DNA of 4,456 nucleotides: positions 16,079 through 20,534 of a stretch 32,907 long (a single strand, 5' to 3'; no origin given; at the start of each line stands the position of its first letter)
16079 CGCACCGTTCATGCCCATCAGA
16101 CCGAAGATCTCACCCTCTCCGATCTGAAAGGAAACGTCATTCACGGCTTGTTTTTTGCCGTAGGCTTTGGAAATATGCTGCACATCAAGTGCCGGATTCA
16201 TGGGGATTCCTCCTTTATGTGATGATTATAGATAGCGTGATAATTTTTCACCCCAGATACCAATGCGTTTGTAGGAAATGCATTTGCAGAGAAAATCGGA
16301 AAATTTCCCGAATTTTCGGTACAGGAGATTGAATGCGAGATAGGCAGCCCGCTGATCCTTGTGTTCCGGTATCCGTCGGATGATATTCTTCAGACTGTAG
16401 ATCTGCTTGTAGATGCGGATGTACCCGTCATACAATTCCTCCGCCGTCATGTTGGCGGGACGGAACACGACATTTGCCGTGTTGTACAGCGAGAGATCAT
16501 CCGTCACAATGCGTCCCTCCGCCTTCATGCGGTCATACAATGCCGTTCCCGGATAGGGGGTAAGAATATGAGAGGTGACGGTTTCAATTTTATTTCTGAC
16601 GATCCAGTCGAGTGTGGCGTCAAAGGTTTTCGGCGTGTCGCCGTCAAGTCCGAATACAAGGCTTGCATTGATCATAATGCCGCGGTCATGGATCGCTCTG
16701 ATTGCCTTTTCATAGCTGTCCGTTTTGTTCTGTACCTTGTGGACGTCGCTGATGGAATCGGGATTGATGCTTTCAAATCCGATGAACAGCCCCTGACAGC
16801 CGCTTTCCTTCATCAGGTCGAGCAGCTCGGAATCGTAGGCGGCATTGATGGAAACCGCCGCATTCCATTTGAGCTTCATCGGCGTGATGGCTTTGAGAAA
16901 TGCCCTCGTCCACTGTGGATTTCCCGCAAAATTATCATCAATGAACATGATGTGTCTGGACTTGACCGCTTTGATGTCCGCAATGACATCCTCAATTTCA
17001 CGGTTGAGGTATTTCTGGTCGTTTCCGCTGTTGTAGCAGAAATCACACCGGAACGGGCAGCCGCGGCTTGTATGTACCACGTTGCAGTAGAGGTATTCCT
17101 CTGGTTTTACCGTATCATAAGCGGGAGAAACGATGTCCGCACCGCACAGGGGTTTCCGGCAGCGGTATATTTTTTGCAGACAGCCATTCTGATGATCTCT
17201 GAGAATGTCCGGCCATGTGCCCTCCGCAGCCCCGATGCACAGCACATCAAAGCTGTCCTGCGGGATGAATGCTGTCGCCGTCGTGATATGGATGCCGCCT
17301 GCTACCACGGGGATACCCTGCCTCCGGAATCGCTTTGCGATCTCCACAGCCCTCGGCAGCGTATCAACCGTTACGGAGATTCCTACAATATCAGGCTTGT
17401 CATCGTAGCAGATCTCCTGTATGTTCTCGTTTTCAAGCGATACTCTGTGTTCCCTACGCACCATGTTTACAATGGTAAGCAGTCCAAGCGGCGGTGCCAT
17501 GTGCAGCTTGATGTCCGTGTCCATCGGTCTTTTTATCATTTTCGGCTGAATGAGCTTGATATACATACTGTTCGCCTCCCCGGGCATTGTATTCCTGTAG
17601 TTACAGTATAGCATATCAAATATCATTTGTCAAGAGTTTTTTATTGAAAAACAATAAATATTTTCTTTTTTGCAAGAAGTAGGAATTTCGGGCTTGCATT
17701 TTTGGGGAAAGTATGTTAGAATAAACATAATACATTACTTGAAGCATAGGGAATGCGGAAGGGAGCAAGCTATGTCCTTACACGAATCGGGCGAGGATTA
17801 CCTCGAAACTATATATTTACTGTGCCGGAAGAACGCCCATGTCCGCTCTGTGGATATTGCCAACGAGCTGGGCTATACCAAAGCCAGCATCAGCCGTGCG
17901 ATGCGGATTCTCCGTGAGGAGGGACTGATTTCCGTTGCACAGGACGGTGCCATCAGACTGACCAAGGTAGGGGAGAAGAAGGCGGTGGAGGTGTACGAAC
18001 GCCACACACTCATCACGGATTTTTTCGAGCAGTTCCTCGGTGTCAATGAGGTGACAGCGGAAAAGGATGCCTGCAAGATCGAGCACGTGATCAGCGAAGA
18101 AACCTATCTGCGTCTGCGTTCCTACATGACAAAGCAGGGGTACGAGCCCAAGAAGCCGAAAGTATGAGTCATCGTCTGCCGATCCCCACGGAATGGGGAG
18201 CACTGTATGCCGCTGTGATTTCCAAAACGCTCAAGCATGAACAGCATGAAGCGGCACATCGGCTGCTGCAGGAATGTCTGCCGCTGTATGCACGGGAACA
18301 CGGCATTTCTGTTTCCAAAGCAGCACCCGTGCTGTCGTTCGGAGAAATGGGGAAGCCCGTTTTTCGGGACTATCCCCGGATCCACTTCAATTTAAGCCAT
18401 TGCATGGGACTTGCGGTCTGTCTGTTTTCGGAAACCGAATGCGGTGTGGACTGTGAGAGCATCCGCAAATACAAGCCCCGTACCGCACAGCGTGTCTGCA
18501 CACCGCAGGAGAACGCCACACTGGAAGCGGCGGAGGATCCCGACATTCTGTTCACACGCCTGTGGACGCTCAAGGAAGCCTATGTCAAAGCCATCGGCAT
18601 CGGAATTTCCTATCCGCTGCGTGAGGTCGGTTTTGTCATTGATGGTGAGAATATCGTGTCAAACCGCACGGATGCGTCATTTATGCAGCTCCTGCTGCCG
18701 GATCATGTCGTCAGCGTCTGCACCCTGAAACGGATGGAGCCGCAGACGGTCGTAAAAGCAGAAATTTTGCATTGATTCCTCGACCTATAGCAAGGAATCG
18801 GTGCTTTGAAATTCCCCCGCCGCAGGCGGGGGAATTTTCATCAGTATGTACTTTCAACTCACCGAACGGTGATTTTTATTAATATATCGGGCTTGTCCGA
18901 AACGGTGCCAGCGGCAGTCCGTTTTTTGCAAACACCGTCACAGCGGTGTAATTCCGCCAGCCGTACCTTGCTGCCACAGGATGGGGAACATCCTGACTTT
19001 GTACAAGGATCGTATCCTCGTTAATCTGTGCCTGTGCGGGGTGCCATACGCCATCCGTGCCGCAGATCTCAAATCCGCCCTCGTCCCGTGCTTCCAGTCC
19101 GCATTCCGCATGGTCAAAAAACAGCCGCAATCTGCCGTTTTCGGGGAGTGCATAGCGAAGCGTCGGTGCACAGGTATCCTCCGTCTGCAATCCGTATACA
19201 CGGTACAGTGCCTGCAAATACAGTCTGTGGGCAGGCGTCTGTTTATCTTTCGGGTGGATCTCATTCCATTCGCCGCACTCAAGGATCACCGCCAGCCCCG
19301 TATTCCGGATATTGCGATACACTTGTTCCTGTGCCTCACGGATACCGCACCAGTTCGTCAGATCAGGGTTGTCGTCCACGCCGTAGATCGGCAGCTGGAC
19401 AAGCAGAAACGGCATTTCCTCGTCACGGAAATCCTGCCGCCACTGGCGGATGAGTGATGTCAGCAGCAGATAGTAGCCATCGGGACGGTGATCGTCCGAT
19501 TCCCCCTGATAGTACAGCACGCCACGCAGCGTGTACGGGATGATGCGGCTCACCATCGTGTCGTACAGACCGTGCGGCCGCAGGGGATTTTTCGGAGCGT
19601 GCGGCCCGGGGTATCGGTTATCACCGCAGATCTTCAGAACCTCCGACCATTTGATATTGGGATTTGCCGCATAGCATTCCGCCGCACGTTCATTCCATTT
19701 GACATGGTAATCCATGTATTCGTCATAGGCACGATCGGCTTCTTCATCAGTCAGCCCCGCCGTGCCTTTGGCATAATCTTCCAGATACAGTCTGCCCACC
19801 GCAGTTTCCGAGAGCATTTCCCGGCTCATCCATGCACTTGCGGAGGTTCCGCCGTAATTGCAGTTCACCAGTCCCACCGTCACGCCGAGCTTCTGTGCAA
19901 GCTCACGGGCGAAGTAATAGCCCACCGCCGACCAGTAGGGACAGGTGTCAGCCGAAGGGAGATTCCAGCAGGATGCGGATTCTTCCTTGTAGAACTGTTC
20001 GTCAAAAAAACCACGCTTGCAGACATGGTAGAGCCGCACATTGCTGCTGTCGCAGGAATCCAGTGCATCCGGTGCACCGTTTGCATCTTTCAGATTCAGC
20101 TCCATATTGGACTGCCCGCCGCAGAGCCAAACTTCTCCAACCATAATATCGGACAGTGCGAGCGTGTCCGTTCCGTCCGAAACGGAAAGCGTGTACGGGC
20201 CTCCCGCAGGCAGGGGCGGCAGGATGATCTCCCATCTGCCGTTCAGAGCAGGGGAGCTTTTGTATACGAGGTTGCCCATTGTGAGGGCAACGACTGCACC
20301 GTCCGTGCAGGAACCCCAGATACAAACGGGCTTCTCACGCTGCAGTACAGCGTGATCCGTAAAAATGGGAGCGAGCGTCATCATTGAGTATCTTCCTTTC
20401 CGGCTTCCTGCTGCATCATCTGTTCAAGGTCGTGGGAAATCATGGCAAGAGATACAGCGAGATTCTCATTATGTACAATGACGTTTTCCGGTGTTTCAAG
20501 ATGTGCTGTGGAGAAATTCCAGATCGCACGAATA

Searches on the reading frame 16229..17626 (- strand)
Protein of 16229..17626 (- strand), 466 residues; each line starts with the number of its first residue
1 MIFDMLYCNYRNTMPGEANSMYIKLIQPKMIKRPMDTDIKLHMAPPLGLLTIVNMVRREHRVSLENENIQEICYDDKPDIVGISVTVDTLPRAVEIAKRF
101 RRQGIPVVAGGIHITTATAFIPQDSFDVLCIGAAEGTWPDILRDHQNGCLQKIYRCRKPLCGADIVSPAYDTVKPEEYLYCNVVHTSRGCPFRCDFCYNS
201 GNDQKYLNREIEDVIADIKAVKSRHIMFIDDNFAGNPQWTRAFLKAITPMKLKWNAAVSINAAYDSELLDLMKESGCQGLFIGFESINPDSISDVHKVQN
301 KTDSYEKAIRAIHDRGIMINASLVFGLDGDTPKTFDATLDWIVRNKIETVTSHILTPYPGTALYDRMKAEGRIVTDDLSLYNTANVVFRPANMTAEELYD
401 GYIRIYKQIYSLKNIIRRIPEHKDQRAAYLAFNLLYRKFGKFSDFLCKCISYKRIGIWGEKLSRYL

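Call 49: search_protein_families(library=pfam, proteins=[window:16229-17626:-], max_evalue=0.00001)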
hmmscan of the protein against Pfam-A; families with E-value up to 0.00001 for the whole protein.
window:16229-17626:- (466 aa): 3 families
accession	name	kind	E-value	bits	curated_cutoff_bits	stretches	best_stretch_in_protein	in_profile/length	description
PF04055.27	Radical_SAM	-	3.2e-20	73.4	29.5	1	186-342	3-166/166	Radical SAM superfamily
PF13282.11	DUF4070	-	1.5e-10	41.7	22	1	361-423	1-62/144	Domain of unknown function (DUF4070)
PF02310.24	B12-binding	-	3.2e-10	40.3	32.1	1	45-140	13-119/121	B12 binding domain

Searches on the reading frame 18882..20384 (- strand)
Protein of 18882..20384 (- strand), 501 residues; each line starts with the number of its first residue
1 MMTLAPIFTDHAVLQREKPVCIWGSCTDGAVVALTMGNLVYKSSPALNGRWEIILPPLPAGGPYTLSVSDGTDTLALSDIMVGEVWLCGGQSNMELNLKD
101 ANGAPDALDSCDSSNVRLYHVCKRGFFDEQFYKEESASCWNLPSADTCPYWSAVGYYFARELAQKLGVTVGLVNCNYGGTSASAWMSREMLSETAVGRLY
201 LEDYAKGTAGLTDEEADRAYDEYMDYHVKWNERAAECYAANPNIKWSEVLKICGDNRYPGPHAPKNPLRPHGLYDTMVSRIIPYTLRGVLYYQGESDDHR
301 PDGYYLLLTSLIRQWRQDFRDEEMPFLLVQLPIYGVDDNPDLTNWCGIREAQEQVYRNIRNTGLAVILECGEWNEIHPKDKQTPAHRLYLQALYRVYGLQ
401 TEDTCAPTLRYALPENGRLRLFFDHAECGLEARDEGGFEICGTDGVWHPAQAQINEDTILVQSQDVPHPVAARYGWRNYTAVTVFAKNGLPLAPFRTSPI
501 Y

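Call 49: search_protein_families(library=pfam, proteins=[window:18882-20384:-], max_evalue=0.00001)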
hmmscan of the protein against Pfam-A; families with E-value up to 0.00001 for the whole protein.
window:18882-20384:- (501 aa): 1 family
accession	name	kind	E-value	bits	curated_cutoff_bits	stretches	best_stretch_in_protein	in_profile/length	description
PF03629.24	SASA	-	1.8e-18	67.4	24.8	2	272-355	103-186/226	Carbohydrate esterase, sialic acid-specific acetylesterase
